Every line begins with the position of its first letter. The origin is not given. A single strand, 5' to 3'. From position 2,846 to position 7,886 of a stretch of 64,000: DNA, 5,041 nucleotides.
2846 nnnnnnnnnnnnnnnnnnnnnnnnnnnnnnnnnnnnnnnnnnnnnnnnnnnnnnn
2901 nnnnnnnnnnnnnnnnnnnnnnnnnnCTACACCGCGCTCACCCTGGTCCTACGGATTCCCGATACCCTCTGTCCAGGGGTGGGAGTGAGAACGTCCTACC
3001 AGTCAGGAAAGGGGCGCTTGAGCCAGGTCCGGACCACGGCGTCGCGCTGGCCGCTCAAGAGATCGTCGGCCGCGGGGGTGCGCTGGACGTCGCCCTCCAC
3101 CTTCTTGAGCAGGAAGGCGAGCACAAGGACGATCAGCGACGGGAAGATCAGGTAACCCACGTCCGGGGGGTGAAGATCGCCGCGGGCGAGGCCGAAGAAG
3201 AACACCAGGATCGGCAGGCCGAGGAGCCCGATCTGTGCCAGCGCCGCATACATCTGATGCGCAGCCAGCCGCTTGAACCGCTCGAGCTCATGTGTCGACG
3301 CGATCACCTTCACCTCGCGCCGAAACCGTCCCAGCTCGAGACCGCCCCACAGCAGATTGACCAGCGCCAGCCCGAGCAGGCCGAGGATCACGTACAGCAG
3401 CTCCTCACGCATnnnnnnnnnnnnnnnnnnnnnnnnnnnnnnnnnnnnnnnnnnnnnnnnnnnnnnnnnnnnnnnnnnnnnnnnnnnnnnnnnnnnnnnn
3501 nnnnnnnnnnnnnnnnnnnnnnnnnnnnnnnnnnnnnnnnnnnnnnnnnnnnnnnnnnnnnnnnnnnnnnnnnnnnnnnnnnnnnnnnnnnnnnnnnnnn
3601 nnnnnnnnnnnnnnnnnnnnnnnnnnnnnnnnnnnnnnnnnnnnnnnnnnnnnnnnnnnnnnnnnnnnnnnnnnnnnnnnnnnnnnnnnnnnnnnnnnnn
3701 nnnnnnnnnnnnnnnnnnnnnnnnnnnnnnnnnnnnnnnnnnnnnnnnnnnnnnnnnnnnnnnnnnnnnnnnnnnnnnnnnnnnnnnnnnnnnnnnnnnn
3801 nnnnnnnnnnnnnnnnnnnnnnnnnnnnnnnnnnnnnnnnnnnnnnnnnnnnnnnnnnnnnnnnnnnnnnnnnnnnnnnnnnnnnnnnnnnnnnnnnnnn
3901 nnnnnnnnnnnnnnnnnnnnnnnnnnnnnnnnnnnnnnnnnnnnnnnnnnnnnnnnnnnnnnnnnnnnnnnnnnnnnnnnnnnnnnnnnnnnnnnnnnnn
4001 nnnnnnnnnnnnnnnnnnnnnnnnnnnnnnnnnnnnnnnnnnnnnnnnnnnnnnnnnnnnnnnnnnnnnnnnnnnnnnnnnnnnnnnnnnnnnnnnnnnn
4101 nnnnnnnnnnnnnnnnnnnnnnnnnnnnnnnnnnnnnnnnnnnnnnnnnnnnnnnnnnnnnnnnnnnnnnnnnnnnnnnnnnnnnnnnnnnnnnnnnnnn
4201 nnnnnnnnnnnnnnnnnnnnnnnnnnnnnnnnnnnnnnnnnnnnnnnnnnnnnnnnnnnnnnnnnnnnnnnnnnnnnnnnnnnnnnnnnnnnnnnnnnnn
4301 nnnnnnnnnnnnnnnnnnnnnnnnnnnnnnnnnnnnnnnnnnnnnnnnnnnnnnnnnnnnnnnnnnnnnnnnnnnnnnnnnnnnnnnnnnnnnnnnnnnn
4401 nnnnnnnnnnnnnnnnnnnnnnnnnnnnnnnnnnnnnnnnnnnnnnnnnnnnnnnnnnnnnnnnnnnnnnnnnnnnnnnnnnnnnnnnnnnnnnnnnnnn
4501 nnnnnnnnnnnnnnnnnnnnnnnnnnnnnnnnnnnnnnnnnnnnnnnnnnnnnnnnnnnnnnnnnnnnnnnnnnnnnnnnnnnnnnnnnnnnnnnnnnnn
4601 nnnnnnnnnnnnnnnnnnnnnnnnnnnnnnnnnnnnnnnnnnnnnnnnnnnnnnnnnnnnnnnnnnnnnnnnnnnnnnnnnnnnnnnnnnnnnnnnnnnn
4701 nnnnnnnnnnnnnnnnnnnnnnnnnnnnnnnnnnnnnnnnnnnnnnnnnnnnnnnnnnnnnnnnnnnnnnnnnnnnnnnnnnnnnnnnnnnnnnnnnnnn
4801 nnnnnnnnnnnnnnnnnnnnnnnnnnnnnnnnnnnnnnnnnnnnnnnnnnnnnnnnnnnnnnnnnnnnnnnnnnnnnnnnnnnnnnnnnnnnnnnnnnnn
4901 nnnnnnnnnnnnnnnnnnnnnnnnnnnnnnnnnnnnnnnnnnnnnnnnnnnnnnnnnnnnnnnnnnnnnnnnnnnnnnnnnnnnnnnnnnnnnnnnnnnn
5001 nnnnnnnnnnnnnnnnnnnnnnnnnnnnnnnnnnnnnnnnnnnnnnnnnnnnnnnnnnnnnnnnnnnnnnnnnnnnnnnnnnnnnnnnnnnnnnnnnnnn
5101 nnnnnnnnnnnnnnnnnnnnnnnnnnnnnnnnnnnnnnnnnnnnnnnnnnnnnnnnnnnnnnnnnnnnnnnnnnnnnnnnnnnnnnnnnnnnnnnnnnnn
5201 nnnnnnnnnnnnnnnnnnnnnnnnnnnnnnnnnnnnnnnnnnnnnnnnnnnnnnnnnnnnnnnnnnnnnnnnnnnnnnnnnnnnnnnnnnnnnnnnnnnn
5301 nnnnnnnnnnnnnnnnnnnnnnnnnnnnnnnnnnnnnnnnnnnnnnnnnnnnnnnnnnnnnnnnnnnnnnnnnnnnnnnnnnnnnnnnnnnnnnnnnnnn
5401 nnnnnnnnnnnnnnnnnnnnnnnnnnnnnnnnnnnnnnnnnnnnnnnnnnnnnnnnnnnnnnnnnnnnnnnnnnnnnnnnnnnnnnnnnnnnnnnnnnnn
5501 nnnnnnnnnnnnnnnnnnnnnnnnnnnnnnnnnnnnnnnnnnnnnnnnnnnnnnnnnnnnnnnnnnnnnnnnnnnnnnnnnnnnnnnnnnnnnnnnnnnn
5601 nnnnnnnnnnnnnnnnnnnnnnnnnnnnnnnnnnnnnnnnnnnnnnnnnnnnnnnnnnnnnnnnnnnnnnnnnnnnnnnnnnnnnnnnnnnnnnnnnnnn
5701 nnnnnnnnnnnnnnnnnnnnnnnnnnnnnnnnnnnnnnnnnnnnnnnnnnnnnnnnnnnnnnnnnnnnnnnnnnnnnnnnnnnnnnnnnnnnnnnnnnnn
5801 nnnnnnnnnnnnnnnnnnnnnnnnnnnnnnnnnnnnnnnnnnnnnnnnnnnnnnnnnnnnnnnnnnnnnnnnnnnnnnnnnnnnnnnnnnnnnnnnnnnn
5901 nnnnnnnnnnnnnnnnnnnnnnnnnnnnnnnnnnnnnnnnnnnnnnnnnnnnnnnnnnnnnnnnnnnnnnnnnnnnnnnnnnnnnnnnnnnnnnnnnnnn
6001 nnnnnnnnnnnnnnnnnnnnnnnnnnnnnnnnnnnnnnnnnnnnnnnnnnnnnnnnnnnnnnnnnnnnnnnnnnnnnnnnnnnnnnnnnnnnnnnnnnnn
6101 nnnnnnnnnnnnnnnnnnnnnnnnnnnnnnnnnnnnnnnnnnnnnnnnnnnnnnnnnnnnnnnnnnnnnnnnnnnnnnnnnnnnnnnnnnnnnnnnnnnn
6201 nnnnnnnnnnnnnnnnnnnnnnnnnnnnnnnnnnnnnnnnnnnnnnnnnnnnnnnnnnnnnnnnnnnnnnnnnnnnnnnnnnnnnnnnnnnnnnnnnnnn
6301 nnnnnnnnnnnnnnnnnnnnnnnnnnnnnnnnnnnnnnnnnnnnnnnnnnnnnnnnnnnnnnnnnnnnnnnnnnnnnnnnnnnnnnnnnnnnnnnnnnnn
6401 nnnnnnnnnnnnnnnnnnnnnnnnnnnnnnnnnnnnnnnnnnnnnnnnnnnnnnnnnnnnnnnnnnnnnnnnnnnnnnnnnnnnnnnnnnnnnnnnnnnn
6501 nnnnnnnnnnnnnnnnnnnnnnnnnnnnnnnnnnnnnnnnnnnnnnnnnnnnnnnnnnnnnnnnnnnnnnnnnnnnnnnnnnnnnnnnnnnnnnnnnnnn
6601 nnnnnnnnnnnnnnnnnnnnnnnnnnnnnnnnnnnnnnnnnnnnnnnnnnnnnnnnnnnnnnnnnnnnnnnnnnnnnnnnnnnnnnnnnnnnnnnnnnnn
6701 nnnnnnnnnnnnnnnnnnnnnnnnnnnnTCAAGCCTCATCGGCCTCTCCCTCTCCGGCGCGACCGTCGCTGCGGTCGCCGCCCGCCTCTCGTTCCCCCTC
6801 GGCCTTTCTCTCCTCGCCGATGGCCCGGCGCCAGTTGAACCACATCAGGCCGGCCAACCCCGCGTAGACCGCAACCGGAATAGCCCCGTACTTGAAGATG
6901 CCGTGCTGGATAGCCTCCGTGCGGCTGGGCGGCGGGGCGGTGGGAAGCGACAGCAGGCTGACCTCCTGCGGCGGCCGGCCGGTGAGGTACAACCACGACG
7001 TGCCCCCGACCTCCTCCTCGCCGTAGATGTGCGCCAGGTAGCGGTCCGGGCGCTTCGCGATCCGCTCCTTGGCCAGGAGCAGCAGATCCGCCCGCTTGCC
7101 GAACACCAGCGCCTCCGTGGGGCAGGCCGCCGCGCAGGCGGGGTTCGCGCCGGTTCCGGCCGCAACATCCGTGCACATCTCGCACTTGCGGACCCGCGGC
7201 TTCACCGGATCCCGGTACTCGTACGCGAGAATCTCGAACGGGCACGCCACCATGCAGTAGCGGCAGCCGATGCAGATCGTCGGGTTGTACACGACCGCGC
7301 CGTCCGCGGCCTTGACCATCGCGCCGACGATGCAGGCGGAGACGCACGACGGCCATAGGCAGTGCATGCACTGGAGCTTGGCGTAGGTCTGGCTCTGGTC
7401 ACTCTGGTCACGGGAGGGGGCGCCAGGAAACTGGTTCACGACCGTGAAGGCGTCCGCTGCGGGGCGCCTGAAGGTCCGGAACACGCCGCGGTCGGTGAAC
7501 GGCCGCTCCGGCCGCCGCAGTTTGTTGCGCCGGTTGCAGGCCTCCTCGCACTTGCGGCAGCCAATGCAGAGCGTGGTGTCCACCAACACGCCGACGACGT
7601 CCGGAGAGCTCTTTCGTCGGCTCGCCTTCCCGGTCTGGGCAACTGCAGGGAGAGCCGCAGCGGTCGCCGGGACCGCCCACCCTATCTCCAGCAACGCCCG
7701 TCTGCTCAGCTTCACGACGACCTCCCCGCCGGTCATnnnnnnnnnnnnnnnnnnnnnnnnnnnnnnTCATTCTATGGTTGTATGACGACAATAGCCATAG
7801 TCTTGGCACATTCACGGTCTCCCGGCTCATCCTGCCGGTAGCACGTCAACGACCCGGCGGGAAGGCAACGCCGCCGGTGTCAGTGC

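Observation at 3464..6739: NrfD membrane anchor fused to a 14-heme cytochrome (5-heme c3-like + OTR-like octaheme + 1 extra)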

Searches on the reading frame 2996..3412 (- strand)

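Call 8: search_protein_families(library=pfam, proteins=[window:2996-3412:-], max_evalue=0.01)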
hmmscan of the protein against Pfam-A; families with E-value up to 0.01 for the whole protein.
window:2996-3412:- (138 aa): 0 families

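Call 9: search_protein_families(library=ncbifam, proteins=[window:2996-3412:-], max_evalue=0.01)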
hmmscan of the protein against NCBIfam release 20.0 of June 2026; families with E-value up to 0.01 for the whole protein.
window:2996-3412:- (138 aa): 1 family
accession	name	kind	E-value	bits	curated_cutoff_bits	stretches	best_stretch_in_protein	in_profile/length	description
TIGR04222.1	near_uncomplex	domain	2.9e-05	23.8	43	1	50-126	134-204/229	TIGR04222 domain-containing membrane protein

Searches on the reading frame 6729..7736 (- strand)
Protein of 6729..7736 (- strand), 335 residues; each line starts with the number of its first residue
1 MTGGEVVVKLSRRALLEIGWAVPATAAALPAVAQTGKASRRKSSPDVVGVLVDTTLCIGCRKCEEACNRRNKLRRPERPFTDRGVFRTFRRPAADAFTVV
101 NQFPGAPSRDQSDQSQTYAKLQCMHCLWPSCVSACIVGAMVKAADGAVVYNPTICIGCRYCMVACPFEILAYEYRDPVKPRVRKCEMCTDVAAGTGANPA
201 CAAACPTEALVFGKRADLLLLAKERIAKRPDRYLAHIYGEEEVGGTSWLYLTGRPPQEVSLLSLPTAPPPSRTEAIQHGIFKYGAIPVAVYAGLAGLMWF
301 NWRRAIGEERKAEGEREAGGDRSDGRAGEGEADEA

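Call 8: search_protein_families(library=pfam, proteins=[window:6729-7736:-], max_evalue=0.01)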
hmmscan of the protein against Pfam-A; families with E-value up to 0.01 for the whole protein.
window:6729-7736:- (335 aa): 9 families
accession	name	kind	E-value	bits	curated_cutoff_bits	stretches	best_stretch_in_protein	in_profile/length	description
PF13247.11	Fer4_11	-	3.3e-17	62.9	26.2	1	118-215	5-100/100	4Fe-4S dicluster domain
PF13237.11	Fer4_10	-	1.6e-10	41.1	25.5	1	148-206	2-53/53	4Fe-4S dicluster domain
PF12838.12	Fer4_7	-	1.3e-09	38.8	27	3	155-209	2-52/52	4Fe-4S dicluster domain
PF12837.12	Fer4_6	-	8.2e-08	32.3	25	2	148-169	2-23/24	4Fe-4S binding domain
PF13187.11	Fer4_9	-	1.3e-07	32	27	1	155-209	2-51/52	4Fe-4S dicluster domain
PF12797.12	Fer4_2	-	7e-07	29.3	24.5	2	147-167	2-22/22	4Fe-4S binding domain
PF00037.32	Fer4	-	1.2e-06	28.5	21.1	2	148-169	1-22/24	4Fe-4S binding domain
PF13484.11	Fer4_16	-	0.00022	22.4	30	0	155-178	2-24/66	4Fe-4S double cluster binding domain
PF14697.11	Fer4_21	-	0.0058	17.2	35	0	122-167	7-53/59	4Fe-4S dicluster domain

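Call 9: search_protein_families(library=ncbifam, proteins=[window:6729-7736:-], max_evalue=0.01)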
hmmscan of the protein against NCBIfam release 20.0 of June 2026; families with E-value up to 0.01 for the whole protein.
window:6729-7736:- (335 aa): 42 families (the best 25 are shown)
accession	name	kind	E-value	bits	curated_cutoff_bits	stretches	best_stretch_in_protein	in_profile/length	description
NF045715.1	sulf_resp_HmcB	equivalog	8.3e-93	310.8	420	1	12-274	2-258/307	sulfate respiration complex iron-sulfur protein HmcB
NF008134.0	PRK10882.1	equivalog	2.8e-77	260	263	1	10-309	2-323/329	hydrogenase 2 operon protein HybA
TIGR01582.1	FDH-beta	equivalog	1.7e-41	142.2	334.7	1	37-284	11-253/283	formate dehydrogenase subunit beta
TIGR03149.1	cyt_nit_nrfC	equivalog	1.2e-26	93.4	377.6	2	107-217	78-186/225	cytochrome c nitrite reductase Fe-S protein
NF045797.1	DsrO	equivalog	2.9e-25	89.1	200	1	9-217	2-204/235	sulfate reduction electron transfer complex DsrMKJOP subunit DsrO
TIGR02951.1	DMSO_dmsB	equivalog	3.5e-25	88.9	214.1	1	49-217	3-155/161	DMSO/selenate family reductase complex B subunit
NF009408.0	PRK12769.1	equivalog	2.1e-17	62.5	1003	1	114-227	47-159/659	formate-dependent uric acid utilization protein AegA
NF038355.1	FDH3_beta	equivalog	2.3e-16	60.3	240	1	116-190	47-123/180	formate dehydrogenase FDH3 subunit beta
NF041715.1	arsenate_red_ArrB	equivalog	1.5e-15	57.4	450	2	116-177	50-111/233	arsenate respiratory reductase iron-sulfur subunit ArrB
NF011569.0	PRK14993.1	equivalog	1.8e-15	57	416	1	22-217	15-190/244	tetrathionate reductase subunit TtrB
NF041782.1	mnquin_red_QrcC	equivalog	5.1e-15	55.8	400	1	49-191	2-137/239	menaquinone reductase iron-sulfur cluster-binding subunit QrcC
NF042979.1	EthbenzDh_ebdB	equivalog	2.4e-14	53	740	1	119-217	149-244/354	ethylbenzene dehydrogenase subunit beta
NF009451.0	PRK12809.1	equivalog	3.4e-13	48.8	1154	1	115-224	48-148/639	formate-dependent uric acid utilization protein YgfT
TIGR03478.1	DMSO_red_II_bet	subfamily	4.7e-13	48.8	480.7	1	118-217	126-222/321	DMSO reductase family type II enzyme, iron-sulfur subunit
NF045766.1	PhenlGlyoxDHPadI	equivalog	6.7e-13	48.2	700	1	113-218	45-141/443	NADH-dependent phenylglyoxylate dehydrogenase subunit beta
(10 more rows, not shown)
